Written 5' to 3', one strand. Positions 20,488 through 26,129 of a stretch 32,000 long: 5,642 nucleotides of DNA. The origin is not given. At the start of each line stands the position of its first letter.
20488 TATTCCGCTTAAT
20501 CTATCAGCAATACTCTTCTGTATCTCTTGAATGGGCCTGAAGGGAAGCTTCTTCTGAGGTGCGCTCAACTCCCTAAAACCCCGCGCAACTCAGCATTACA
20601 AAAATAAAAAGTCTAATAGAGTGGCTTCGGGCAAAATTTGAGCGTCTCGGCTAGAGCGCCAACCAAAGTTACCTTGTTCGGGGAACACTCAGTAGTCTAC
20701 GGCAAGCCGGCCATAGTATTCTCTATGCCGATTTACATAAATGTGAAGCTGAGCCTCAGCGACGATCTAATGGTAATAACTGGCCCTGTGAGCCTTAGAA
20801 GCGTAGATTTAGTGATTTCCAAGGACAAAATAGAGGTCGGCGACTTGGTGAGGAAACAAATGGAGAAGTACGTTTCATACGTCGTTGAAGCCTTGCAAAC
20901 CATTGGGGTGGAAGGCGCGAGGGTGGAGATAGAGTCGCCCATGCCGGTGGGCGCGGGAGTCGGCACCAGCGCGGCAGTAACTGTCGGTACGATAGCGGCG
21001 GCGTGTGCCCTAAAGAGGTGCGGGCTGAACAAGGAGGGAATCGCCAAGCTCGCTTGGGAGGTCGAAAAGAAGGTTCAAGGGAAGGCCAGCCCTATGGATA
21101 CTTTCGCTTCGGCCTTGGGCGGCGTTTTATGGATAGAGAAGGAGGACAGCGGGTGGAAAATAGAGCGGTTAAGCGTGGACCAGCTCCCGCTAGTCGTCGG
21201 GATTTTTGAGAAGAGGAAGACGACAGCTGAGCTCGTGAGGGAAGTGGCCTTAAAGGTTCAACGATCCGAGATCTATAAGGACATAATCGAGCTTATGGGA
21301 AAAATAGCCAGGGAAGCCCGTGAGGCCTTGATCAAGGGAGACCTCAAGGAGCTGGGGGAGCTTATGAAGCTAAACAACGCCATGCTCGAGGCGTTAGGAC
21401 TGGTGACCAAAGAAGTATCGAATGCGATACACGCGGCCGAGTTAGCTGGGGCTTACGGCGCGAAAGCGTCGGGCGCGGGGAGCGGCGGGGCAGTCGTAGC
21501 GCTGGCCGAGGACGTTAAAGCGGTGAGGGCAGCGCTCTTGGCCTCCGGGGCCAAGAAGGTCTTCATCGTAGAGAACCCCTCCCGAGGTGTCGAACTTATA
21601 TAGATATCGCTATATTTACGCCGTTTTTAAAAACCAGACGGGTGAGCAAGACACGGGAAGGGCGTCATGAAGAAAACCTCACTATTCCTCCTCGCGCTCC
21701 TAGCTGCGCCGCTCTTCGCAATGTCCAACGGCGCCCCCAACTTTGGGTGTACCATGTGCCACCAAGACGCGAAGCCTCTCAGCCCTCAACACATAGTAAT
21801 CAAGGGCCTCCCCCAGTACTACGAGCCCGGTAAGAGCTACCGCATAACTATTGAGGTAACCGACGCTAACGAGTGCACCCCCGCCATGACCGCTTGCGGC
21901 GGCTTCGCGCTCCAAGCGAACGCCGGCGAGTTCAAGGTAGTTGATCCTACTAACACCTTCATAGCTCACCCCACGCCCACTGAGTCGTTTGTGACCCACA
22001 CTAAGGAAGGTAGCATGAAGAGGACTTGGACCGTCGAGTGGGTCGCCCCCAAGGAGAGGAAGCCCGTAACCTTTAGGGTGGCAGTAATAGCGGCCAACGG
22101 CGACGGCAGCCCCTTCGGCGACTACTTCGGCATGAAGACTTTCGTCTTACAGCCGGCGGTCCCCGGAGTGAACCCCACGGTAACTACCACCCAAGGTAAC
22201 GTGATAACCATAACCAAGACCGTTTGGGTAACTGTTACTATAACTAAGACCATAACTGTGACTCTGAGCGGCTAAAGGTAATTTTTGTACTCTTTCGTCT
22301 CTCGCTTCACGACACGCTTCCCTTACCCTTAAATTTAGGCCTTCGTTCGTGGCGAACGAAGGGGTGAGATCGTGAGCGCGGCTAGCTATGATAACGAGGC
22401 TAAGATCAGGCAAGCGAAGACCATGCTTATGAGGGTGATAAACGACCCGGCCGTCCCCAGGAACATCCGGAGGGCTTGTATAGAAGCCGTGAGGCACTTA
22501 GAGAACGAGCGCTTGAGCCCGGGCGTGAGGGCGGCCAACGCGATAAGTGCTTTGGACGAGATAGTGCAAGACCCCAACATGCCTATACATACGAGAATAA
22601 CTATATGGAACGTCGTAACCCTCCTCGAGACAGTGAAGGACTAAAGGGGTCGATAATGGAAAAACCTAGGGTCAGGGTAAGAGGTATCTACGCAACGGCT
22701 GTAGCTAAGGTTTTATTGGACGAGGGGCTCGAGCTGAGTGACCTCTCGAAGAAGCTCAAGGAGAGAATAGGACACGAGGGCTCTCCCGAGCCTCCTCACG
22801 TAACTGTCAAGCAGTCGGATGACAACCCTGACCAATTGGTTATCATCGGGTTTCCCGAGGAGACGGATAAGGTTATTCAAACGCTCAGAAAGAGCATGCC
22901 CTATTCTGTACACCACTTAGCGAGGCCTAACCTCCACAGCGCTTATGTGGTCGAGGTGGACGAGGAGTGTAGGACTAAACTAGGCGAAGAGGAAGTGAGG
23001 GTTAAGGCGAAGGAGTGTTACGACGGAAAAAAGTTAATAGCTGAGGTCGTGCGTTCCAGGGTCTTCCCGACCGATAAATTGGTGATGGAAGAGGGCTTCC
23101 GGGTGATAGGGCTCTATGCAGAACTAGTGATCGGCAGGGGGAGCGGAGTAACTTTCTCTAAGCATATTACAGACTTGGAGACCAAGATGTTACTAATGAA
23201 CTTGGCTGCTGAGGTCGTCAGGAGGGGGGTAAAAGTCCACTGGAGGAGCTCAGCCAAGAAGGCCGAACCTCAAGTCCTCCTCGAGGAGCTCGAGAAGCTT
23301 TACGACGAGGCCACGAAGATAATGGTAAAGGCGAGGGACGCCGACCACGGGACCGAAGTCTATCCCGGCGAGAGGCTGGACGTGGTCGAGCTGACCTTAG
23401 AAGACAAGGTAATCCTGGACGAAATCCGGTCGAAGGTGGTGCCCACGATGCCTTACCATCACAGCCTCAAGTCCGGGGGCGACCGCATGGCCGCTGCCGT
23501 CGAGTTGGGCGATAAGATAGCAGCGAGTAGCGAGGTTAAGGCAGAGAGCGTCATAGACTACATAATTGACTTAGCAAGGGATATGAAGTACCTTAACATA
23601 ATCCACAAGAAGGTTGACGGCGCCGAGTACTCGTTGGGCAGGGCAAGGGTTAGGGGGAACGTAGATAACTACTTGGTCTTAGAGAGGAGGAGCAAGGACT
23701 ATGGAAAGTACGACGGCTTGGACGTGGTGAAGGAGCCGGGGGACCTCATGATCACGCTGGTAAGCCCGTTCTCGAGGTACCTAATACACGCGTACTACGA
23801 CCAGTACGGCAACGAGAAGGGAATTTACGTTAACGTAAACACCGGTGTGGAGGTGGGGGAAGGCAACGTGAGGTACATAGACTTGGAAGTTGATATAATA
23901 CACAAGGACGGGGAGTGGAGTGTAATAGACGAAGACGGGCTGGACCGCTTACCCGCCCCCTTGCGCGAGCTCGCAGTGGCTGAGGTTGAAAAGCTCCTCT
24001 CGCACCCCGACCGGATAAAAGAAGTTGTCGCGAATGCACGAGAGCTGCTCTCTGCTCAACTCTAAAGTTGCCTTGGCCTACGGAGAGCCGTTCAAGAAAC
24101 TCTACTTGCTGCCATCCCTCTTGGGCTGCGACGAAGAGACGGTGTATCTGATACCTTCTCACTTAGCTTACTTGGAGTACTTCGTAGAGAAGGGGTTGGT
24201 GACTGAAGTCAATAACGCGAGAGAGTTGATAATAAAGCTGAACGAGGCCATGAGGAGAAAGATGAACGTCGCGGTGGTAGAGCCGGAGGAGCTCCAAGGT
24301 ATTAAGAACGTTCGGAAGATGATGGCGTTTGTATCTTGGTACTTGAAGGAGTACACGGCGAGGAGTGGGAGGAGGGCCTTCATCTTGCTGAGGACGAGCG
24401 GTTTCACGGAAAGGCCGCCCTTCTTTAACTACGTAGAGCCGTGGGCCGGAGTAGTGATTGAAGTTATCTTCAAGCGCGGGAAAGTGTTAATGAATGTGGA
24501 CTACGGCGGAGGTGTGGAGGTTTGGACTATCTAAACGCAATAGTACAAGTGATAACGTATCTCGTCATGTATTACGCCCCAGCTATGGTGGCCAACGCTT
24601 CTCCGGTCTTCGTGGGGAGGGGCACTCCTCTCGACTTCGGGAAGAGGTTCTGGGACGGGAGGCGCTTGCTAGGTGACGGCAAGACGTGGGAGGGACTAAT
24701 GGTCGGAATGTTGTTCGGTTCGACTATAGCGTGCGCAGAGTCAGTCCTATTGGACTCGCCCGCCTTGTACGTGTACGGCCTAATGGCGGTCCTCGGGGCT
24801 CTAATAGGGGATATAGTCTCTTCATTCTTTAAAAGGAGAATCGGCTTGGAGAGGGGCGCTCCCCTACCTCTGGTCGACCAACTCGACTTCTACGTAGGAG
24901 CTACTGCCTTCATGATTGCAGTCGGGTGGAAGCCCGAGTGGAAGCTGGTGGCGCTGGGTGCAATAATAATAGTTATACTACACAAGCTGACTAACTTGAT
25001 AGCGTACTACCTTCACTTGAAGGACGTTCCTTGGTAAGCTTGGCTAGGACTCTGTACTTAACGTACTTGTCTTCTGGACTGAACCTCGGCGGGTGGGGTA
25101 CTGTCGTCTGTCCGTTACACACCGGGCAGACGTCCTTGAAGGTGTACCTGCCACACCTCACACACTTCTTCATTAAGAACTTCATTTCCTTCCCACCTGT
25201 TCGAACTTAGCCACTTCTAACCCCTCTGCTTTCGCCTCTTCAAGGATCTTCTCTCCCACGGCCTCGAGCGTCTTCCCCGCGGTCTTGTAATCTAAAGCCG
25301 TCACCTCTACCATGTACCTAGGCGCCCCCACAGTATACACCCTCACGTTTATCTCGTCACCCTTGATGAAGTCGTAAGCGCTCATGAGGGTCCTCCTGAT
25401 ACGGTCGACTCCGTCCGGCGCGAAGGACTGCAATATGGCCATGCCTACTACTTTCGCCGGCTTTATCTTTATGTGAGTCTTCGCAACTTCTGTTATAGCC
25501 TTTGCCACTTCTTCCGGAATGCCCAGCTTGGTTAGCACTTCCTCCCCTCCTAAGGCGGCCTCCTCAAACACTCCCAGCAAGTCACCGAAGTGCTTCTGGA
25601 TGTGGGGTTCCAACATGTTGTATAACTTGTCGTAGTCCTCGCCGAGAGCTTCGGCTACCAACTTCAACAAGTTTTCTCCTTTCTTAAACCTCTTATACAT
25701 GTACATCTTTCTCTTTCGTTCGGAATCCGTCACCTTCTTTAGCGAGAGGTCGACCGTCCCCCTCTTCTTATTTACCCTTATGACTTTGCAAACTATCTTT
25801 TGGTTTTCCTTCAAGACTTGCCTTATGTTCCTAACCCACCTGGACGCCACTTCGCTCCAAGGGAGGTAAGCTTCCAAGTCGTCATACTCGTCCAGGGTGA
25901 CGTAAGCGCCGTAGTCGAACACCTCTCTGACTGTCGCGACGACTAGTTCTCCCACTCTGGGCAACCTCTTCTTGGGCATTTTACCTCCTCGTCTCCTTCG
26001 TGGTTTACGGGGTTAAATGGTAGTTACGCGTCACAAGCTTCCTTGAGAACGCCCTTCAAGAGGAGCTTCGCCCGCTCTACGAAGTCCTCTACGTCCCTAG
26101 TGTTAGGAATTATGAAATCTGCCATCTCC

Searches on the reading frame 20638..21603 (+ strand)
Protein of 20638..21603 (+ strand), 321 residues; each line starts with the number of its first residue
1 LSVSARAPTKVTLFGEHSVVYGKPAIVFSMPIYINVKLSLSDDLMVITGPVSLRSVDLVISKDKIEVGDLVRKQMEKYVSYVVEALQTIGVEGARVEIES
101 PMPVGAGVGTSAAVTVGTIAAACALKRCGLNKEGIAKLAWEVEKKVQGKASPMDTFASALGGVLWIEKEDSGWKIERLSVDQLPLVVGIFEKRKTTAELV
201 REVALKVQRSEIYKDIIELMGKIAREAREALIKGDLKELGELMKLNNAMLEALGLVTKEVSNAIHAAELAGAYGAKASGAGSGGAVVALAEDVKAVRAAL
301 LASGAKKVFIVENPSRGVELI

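Call 85: search_protein_families(library=pfam, proteins=[window:20638-21603:+], max_evalue=0.001)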
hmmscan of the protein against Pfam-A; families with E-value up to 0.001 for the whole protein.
window:20638-21603:+ (321 aa): 2 families
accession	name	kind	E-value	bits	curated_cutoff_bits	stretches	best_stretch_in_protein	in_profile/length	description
PF00288.32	GHMP_kinases_N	-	3.2e-17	62.9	22.3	1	78-162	2-87/87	GHMP kinases N terminal domain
PF08544.19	GHMP_kinases_C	-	1.5e-14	54.6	21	1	227-302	1-81/85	GHMP kinases C terminal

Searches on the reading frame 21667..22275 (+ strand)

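Call 85: search_protein_families(library=pfam, proteins=[window:21667-22275:+], max_evalue=0.001)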
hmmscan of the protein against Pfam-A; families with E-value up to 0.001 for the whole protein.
window:21667-22275:+ (202 aa): 1 family
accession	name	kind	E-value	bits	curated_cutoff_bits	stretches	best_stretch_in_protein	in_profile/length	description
PF02014.22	Reeler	-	7.4e-08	33.4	21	1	32-142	8-124/131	Reeler domain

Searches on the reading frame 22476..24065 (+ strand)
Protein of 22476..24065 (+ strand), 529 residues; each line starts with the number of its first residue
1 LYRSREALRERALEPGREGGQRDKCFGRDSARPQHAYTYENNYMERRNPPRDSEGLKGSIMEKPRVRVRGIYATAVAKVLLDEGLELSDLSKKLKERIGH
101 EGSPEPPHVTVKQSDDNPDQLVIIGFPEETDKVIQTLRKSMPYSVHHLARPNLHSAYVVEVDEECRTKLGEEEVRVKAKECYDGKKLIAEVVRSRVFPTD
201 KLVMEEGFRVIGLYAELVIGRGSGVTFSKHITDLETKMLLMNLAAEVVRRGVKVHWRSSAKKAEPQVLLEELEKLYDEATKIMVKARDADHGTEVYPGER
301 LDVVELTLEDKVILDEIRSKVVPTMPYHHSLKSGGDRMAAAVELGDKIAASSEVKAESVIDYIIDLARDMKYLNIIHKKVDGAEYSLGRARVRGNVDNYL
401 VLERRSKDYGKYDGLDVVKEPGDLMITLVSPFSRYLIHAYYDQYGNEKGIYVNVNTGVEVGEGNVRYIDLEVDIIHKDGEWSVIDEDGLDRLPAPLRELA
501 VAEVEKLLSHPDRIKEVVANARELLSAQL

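Call 85: search_protein_families(library=pfam, proteins=[window:22476-24065:+], max_evalue=0.001)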
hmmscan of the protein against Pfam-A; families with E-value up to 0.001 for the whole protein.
window:22476-24065:+ (529 aa): 2 families
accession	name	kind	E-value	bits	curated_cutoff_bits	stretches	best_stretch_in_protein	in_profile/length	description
PF04167.18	DUF402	-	1.1e-16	61.2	23.9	1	424-488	2-67/68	Protein of unknown function (DUF402)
PF10150.14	RNase_E_G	-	0.00082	19.3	25.5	0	218-298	10-89/270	Ribonuclease E/G family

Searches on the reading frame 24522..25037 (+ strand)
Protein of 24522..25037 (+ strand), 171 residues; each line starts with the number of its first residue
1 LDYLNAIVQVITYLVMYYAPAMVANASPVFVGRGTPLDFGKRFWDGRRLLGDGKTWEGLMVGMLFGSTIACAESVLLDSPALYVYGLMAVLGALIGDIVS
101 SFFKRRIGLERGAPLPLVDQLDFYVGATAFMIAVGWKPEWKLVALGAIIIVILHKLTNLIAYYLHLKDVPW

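Call 85: search_protein_families(library=pfam, proteins=[window:24522-25037:+], max_evalue=0.001)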
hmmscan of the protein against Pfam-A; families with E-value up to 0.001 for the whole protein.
window:24522-25037:+ (171 aa): 2 families
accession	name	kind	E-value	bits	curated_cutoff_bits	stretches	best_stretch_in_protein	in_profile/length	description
PF01864.22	CarS-like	-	5.8e-42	144.1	22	1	8-171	2-175/175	CDP-archaeol synthase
PF01148.25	CTP_transf_1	-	6.9e-07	29.8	24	1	53-108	169-229/264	Cytidylyltransferase family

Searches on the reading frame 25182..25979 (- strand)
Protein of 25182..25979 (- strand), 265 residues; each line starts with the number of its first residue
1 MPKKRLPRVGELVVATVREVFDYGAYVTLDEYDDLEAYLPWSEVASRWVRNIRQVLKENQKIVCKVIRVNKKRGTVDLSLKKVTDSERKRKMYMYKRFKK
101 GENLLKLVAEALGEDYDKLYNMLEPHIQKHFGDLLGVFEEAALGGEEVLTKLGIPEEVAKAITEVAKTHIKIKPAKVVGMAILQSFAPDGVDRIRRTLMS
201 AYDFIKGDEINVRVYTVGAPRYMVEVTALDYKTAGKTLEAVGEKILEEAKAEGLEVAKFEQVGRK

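Call 85: search_protein_families(library=pfam, proteins=[window:25182-25979:-], max_evalue=0.001)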
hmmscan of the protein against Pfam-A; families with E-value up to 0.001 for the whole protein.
window:25182-25979:- (265 aa): 2 families
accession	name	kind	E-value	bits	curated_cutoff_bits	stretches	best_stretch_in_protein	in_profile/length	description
PF07541.17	EIF_2_alpha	-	1.3e-29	102.9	22.8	1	119-231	1-114/114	Eukaryotic translation initiation factor 2 alpha subunit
PF00575.29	S1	-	1.2e-10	42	22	1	7-81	2-74/74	S1 RNA binding domain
